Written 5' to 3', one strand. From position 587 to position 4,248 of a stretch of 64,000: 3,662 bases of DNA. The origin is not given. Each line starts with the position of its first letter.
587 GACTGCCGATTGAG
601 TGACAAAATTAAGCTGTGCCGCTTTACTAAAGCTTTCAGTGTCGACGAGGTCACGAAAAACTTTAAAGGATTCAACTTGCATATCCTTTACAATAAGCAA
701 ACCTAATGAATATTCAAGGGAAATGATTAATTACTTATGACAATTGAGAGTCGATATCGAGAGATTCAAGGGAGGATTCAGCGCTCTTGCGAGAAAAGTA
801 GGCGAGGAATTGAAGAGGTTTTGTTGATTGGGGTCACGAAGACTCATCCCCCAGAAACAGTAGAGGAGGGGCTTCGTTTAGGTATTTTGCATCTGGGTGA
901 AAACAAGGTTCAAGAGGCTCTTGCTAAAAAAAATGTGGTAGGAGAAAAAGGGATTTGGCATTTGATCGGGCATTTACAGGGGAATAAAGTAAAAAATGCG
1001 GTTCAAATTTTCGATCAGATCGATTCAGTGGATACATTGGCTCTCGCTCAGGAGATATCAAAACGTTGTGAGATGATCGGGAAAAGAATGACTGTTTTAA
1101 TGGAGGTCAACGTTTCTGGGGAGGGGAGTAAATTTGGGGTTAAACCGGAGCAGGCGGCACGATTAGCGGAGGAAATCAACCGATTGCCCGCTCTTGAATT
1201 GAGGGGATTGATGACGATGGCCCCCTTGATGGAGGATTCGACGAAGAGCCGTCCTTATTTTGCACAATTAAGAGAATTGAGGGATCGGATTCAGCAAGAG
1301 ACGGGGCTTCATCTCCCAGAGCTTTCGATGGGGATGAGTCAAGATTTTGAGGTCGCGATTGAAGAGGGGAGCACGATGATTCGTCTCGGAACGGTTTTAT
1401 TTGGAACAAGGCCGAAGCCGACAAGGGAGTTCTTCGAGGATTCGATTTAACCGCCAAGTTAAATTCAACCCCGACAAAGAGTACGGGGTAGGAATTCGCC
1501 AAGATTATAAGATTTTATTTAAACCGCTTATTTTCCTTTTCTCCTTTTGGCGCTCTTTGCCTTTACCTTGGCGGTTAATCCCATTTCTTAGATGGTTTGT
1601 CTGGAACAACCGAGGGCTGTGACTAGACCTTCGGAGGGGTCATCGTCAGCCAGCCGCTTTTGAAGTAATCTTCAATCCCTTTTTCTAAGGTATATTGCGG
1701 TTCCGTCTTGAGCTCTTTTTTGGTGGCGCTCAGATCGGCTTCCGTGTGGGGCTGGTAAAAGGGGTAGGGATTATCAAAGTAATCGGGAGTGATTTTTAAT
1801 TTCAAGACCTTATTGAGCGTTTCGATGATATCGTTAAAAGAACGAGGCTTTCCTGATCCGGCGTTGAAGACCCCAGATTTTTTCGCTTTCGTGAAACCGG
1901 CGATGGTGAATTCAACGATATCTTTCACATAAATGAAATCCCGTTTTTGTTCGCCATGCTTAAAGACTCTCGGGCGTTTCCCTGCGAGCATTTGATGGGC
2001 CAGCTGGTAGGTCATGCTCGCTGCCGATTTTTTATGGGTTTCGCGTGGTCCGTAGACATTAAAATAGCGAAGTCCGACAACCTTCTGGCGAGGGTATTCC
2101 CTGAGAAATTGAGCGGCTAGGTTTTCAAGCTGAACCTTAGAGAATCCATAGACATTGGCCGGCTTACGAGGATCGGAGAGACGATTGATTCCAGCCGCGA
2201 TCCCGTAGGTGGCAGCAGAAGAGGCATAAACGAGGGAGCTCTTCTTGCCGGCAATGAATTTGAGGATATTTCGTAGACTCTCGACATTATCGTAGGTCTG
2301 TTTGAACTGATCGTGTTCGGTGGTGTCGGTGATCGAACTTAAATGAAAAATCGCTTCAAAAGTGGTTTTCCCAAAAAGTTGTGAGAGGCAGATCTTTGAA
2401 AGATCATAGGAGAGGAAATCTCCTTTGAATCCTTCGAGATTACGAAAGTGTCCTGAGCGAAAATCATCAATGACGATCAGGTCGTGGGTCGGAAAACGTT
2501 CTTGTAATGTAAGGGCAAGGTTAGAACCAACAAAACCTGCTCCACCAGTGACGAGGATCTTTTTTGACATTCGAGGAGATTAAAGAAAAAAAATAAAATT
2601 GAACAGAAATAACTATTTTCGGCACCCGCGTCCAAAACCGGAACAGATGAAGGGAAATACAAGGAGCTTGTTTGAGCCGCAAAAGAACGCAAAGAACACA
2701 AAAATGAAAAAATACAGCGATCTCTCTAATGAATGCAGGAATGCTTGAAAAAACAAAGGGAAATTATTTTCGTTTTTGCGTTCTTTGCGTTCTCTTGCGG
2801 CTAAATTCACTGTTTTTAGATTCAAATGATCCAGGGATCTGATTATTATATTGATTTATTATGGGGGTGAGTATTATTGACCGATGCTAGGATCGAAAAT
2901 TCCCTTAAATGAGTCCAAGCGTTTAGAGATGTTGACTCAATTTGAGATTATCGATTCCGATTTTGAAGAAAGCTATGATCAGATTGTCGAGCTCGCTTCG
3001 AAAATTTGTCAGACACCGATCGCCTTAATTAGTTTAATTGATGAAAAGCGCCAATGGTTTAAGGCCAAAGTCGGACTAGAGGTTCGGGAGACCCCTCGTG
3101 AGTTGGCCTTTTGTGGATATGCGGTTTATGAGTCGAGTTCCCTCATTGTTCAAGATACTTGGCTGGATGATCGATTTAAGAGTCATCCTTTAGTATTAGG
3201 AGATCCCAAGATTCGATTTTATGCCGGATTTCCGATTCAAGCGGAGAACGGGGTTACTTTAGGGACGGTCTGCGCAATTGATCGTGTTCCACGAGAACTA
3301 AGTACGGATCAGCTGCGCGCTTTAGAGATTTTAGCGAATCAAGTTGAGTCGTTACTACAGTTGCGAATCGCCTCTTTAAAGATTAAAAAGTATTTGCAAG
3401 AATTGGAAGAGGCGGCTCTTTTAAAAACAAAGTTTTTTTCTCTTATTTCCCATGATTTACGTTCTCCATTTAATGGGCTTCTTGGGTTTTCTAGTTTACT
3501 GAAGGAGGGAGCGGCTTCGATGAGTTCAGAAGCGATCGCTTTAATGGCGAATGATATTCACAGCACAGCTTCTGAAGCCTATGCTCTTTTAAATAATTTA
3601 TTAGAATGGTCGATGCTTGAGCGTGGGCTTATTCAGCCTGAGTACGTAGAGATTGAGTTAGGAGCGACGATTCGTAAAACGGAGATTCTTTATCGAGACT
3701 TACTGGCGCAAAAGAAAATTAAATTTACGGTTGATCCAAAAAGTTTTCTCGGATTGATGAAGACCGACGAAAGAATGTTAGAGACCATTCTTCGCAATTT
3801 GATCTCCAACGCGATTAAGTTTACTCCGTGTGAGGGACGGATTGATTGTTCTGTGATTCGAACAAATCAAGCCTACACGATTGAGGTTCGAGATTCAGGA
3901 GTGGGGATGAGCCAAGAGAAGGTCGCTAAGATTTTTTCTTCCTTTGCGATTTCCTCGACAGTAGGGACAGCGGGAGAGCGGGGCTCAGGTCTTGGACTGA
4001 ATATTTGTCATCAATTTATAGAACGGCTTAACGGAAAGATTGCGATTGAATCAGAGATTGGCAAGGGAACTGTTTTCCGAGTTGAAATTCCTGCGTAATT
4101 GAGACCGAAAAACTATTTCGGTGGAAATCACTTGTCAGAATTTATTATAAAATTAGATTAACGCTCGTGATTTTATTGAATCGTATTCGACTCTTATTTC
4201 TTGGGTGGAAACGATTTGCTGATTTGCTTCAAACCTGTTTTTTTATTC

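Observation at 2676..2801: Inverted-arm elements share a geometry (~30-bp arms, ~70-bp AT-rich spacer) but have locus-specific arm sequences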

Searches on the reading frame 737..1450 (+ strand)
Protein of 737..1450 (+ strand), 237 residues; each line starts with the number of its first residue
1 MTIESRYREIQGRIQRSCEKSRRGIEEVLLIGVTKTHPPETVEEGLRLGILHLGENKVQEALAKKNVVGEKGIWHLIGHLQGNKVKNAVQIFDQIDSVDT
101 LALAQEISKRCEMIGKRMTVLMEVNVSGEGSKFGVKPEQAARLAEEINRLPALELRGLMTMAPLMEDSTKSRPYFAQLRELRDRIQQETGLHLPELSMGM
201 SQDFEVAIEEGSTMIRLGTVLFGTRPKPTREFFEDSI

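Call 16: search_protein_families(library=pfam, proteins=[window:737-1450:+])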
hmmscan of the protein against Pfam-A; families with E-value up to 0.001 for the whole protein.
window:737-1450:+ (237 aa): 1 family
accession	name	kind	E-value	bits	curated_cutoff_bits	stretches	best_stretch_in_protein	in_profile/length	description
PF01168.26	Ala_racemase_N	-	8.1e-23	81.7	24.1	1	30-226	23-220/220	Alanine racemase, N-terminal domain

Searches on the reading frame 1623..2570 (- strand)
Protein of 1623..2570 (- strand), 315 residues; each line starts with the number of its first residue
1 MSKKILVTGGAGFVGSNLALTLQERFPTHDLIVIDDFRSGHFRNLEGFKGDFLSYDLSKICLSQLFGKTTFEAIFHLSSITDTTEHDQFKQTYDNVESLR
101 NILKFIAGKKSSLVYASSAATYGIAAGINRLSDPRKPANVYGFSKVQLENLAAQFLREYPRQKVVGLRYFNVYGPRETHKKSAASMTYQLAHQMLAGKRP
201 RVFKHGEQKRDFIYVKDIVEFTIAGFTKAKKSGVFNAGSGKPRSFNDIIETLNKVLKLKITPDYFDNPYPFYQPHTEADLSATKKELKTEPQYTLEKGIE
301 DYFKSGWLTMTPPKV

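Call 9: find_related_loci(query=window:1623-2570:-, collection=genome_contigs, flank=6000)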
Query window:1623-2570:- (315 aa) in genome_contigs; peptide patterns used: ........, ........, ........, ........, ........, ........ (x = any residue, [..] = any of these).
600 stretches matched a pattern (row limit reached: there are more); 568 encode a relative of the query (tblastn E <= 1e-3); the best 80 are kept; 80 distinct loci.
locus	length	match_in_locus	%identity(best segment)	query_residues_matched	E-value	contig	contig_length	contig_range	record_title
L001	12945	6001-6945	98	1-315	0e+0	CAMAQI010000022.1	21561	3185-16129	MAG: Methylacidiphilum sp. Phi isolate MaE-09apr19-199 genome assembly, contig: MaE-09apr19-C2901, whole genome shotgun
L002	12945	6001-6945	91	1-315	0e+0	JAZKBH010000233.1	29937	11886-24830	MAG: Verrucomicrobiota bacterium isolate ADI_H3L2_1_122_18_3-bin069 ADIH3L21_B069_0_000000000233, whole genome shotgun s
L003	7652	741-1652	56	4-308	3e-113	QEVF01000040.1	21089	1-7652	MAG: Planctomycetota bacterium isolate PLA1 J3_scaffold_2060, whole genome shotgun sequence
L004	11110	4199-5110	55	4-308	1e-112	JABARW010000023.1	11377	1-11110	MAG: Planctomycetota bacterium isolate Bin_91R c_000000011809, whole genome shotgun sequence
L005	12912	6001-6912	55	4-308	1e-111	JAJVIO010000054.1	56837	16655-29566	MAG: Planctomycetota bacterium isolate Bin_90R c_000000001841, whole genome shotgun sequence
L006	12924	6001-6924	54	4-312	2e-110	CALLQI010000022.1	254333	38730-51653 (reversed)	MAG TPA_asm: uncultured bacterium isolate SRR6227243_bin.55_CONCOCT_v1.1_MAG genome assembly, contig: ERZ795105.91, whol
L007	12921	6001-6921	54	4-311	6e-110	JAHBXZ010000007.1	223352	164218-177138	MAG: Planctomycetota bacterium isolate ACE_PLA32 PLA32_7, whole genome shotgun sequence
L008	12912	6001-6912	56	4-308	2e-109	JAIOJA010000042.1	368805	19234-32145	MAG: Planctomycetota bacterium isolate MAG_44 contig_107529, whole genome shotgun sequence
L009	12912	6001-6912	55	4-308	1e-108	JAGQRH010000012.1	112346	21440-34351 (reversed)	MAG: Planctomycetota bacterium isolate HKST-UBA87 NODE_12_length_112346_cov_4.865163, whole genome shotgun sequence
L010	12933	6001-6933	55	4-315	1e-105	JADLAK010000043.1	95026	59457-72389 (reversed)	MAG: Planctomycetota bacterium isolate SJ126 c_000000726272, whole genome shotgun sequence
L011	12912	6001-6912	54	4-308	1e-105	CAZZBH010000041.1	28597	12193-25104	MAG TPA_asm: uncultured Planctomycetaceae bacterium isolate SRP193661_co2_81 genome assembly, contig: NODE_1523_length_2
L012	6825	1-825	56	33-308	1e-100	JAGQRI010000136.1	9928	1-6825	MAG: Planctomycetota bacterium isolate HKST-UBA88 2015-01-06_1_(paired)_contig_62556, whole genome shotgun sequence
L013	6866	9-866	55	22-308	4e-100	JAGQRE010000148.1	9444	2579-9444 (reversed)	MAG: Planctomycetota bacterium isolate HKST-UBA84 NODE_148_length_9444_cov_8.510729, whole genome shotgun sequence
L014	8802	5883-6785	52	1-305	8e-98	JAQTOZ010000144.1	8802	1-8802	MAG: Candidatus Omnitrophota bacterium isolate STB_104 NODE_21732_length_8802_cov_2.804841_Sandtown_B, whole genome shot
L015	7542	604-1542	51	4-302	6e-92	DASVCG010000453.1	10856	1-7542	MAG TPA_asm: Phycisphaeraceae bacterium isolate SMAG_U2000 k141_1706243, whole genome shotgun sequence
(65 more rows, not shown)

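Call 16: search_protein_families(library=pfam, proteins=[window:1623-2570:-])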
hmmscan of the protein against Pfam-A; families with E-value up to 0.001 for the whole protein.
window:1623-2570:- (315 aa): 6 families
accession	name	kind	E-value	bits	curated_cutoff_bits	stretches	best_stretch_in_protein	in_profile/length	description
PF01370.27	Epimerase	-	2.7e-39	135.5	20.9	1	5-238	1-240/240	NAD dependent epimerase/dehydratase family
PF16363.11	GDP_Man_Dehyd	-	6.8e-24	85.4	27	1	6-262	1-272/332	GDP-mannose 4,6 dehydratase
PF01073.25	3Beta_HSD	-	4.9e-08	32.8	22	1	6-223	1-226/280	3-beta hydroxysteroid dehydrogenase/isomerase family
PF04321.23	RmlD_sub_bind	-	2e-07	30.8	27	1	4-191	2-167/287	RmlD substrate binding domain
PF02719.21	Polysacc_synt_2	-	6.9e-07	29.2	20.2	1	5-260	1-251/293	Polysaccharide biosynthesis protein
PF07993.18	NAD_binding_4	-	0.00041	20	20.1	0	70-209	88-245/258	Male sterility protein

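Call 42: find_homologous_proteins(query=window:1623-2570:-, max_evalue=1e-100)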
Query window:1623-2570:- (315 aa): 2113 proteins with E <= 1e-100 among 8000 candidates; the best 120 are listed.
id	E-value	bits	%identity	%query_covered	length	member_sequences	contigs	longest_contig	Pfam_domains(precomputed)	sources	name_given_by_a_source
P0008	2.7e-193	659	91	100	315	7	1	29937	PF04321.24,PF16363.12,PF02719.22,PF01073.26,PF01370.28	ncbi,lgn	ncbi:MAG: ADP-glyceromanno-heptose 6-epimerase [Verrucomicrobiota bacterium]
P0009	6.3e-185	632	87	100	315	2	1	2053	PF04321.24,PF16363.12,PF01073.26,PF07993.19,PF01370.28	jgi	jgi:ADP-L-glycero-D-manno-heptose 6-epimerase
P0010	8.6e-185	631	87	100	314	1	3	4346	PF04321.24,PF16363.12,PF02719.22,PF01073.26,PF07993.19,PF01370.28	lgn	-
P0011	3.2e-148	511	70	100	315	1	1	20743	PF04321.24,PF16363.12,PF02719.22,PF01073.26,PF07993.19,PF01370.28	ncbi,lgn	-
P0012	1.6e-135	469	67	98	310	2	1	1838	PF04321.24,PF16363.12,PF02719.22,PF01073.26,PF07993.19,PF01370.28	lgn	-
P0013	3.4e-130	452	65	99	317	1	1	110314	PF04321.24,PF16363.12,PF02719.22,PF01073.26,PF07993.19,PF01370.28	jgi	jgi:ADP-L-glycero-D-manno-heptose 6-epimerase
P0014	1.4e-129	450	64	98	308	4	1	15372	PF16363.12,PF01073.26,PF01370.28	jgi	jgi:ADP-L-glycero-D-manno-heptose 6-epimerase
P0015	5.4e-129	448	64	98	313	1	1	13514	PF16363.12,PF02719.22,PF01073.26,PF07993.19,PF01370.28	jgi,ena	-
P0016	1.4e-128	447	63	97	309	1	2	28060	PF16363.12,PF02719.22,PF01073.26,PF07993.19,PF01370.28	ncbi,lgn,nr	ncbi:MAG: ADP-glyceromanno-heptose 6-epimerase [Methylacidiphilales bacterium]|nr:ADP-glyceromanno-h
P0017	1.6e-128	446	64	97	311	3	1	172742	PF16363.12,PF02719.22,PF01073.26,PF01370.28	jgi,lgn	jgi:ADP-L-glycero-D-manno-heptose 6-epimerase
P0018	2.1e-128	446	65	97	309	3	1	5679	PF16363.12,PF02719.22,PF01073.26,PF01370.28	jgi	jgi:ADP-L-glycero-D-manno-heptose 6-epimerase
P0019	6.3e-128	444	64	97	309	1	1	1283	PF16363.12,PF02719.22,PF01073.26,PF01370.28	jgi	jgi:ADP-L-glycero-D-manno-heptose 6-epimerase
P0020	1.3e-127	443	64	97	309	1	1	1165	PF16363.12,PF02719.22,PF01073.26,PF01370.28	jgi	jgi:ADP-L-glycero-D-manno-heptose 6-epimerase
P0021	2.7e-127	442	64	97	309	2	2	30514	PF16363.12,PF02719.22,PF01073.26,PF07993.19,PF01370.28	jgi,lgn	jgi:ADP-L-glycero-D-manno-heptose 6-epimerase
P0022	7.9e-127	441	62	98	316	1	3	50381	PF16363.12,PF01073.26,PF07993.19,PF01370.28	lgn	-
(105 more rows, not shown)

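Call 43: find_encoding_contigs(protein=window:1623-2570:-, flank=3000, max_places=8)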
Protein window:1623-2570:- (315 aa): 3 contigs read that carry it; 2 places shown.
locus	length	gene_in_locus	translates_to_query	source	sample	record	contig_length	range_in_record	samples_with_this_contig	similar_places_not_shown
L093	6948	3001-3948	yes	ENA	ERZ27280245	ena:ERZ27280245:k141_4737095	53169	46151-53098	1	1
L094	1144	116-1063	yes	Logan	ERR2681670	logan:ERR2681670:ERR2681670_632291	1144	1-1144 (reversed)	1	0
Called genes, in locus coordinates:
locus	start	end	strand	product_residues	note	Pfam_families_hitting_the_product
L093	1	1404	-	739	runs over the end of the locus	PF00512:HisKA, PF02518:HATPase_c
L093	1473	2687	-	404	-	PF01590:GAF, PF13185:GAF_2, PF00512:HisKA, PF02518:HATPase_c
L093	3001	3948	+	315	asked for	PF01073:3Beta_HSD, PF01370:Epimerase, PF02719:Polysacc_synt_2 (faint), PF04321:RmlD_sub_bind (weak), PF16363:GDP_Man_Dehyd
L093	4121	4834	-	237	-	PF01168:Ala_racemase_N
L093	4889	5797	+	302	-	PF00126:HTH_1, PF03466:LysR_substrate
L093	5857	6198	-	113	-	PF13744:HTH_37 (weak), PF13560:HTH_31 (weak), PF01381:HTH_3 (weak)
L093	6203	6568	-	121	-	PF05973:Gp49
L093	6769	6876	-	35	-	-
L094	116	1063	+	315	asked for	PF01073:3Beta_HSD, PF01370:Epimerase, PF02719:Polysacc_synt_2 (faint), PF04321:RmlD_sub_bind (weak), PF16363:GDP_Man_Dehyd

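Call 44: find_encoding_contigs(protein=P0010, flank=3000, max_places=4)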
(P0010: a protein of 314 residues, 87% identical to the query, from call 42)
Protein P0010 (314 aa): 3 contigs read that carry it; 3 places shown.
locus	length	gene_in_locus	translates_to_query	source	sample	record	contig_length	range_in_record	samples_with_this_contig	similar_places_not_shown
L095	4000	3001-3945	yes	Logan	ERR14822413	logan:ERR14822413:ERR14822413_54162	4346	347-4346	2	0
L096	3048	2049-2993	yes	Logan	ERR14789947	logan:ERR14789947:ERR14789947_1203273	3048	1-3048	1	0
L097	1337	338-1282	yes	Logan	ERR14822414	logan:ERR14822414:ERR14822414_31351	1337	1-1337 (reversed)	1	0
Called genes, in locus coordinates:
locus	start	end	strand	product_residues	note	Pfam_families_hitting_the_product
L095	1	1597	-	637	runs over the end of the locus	PF13537:GATase_7 (faint)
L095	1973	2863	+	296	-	PF00795:CN_hydrolase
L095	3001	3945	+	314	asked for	PF01073:3Beta_HSD, PF01370:Epimerase, PF02719:Polysacc_synt_2 (faint), PF04321:RmlD_sub_bind, PF07993:NAD_binding_4 (faint), PF16363:GDP_Man_Dehyd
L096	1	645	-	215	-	?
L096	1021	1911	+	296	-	PF00795:CN_hydrolase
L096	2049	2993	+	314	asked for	PF01073:3Beta_HSD, PF01370:Epimerase, PF02719:Polysacc_synt_2 (faint), PF04321:RmlD_sub_bind, PF07993:NAD_binding_4 (faint), PF16363:GDP_Man_Dehyd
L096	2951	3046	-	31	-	?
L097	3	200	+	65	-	?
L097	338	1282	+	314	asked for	PF01073:3Beta_HSD, PF01370:Epimerase, PF02719:Polysacc_synt_2 (faint), PF04321:RmlD_sub_bind, PF07993:NAD_binding_4 (faint), PF16363:GDP_Man_Dehyd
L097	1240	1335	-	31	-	?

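Call 45: find_encoding_contigs(protein=P0009, flank=3000, max_places=4)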
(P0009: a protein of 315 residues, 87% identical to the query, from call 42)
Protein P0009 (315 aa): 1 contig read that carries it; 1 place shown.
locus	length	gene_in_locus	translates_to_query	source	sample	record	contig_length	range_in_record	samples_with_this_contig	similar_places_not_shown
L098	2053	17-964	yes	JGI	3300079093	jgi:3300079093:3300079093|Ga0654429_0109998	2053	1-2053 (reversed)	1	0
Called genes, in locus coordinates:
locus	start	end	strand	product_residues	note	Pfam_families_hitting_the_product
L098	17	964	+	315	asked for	PF01073:3Beta_HSD, PF01370:Epimerase, PF04321:RmlD_sub_bind, PF07993:NAD_binding_4 (faint), PF16363:GDP_Man_Dehyd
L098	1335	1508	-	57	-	-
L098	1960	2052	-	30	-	?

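Call 46: find_encoding_contigs(protein=P0011, flank=3000, max_places=4)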
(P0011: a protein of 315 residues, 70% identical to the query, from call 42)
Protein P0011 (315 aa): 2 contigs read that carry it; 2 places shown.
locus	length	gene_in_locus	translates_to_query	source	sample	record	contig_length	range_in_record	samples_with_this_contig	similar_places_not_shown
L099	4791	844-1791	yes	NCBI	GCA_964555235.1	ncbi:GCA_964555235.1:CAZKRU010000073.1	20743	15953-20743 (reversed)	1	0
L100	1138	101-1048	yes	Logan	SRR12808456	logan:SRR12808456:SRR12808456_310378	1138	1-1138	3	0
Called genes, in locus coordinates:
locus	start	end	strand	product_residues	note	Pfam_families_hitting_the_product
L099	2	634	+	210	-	?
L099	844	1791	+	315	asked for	PF01073:3Beta_HSD, PF01370:Epimerase, PF02719:Polysacc_synt_2, PF04321:RmlD_sub_bind, PF07993:NAD_binding_4 (faint), PF16363:GDP_Man_Dehyd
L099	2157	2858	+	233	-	PF06725:3D (weak)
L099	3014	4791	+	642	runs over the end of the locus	PF00072:Response_reg, PF00512:HisKA, PF02518:HATPase_c, PF00072:Response_reg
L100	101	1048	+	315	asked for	PF01073:3Beta_HSD, PF01370:Epimerase, PF02719:Polysacc_synt_2, PF04321:RmlD_sub_bind, PF07993:NAD_binding_4 (faint), PF16363:GDP_Man_Dehyd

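Call 67: search_protein_families(library=pfam, proteins=[L001:6968-8383:-, L001:8541-10580:-, L001:3773-5026:+, L001:12220-12750:-], max_evalue=0.01)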
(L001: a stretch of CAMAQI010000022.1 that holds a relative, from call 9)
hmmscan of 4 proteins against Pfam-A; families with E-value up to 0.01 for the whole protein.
L001:6968-8383:- (471 aa): 2 families
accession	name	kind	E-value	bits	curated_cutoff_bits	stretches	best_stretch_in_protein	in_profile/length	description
PF02614.20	UxaC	-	1.9e-191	637.4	25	1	5-467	4-464/464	Glucuronate isomerase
PF11414.13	Suppressor_APC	-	0.0094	16.6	25.4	0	273-296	10-33/82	Adenomatous polyposis coli tumour suppressor protein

L001:8541-10580:- (679 aa): 1 family
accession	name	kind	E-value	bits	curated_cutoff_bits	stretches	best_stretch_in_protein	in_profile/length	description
PF07715.20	Plug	-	1.4e-05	26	23.9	1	28-126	3-102/107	TonB-dependent Receptor Plug Domain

L001:3773-5026:+ (417 aa): 4 families
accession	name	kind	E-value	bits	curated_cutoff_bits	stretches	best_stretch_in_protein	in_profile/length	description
PF01609.27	DDE_Tnp_1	-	1.5e-25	90.6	23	1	138-351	4-200/200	Transposase DDE domain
PF14294.11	DUF4372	-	1.6e-11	44.7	25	1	18-80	6-68/74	Domain of unknown function (DUF4372)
PF13701.12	DDE_Tnp_1_4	-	0.0012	17.6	34.7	1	275-358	291-376/435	Transposase DDE domain group 1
PF13006.12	Nterm_IS4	-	0.0071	17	25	0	18-110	4-94/95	Insertion element 4 transposase N-terminal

L001:12220-12750:- (176 aa): 1 family
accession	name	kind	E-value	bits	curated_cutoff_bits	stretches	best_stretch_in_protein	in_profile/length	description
PF02643.20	DUF192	-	1.2e-27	96.3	27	1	44-144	3-94/96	Uncharacterized ACR, COG1430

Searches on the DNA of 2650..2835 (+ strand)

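Call 84: search_dna_similar(query=window:2650-2835:+, collection=plasmids, mode=distant, max_evalue=0.001, max_rows=10)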
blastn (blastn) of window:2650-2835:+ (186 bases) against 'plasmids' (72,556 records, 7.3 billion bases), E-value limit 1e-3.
No match.

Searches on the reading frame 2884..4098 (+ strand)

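Call 16: search_protein_families(library=pfam, proteins=[window:2884-4098:+])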
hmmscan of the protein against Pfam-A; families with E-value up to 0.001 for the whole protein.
window:2884-4098:+ (404 aa): 4 families
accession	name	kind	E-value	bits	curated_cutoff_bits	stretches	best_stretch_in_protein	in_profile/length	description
PF02518.31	HATPase_c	-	3e-25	89.2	26.4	1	295-403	2-108/111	Histidine kinase-, DNA gyrase B-, and HSP90-like ATPase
PF01590.32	GAF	-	2.9e-17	63.9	22.4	1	26-155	1-130/133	GAF domain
PF13185.12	GAF_2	-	7.8e-11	42.8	28.6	1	25-158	2-135/136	GAF domain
PF00512.31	HisKA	-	8.5e-10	39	26.9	1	181-248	2-66/66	His Kinase A (phospho-acceptor) domain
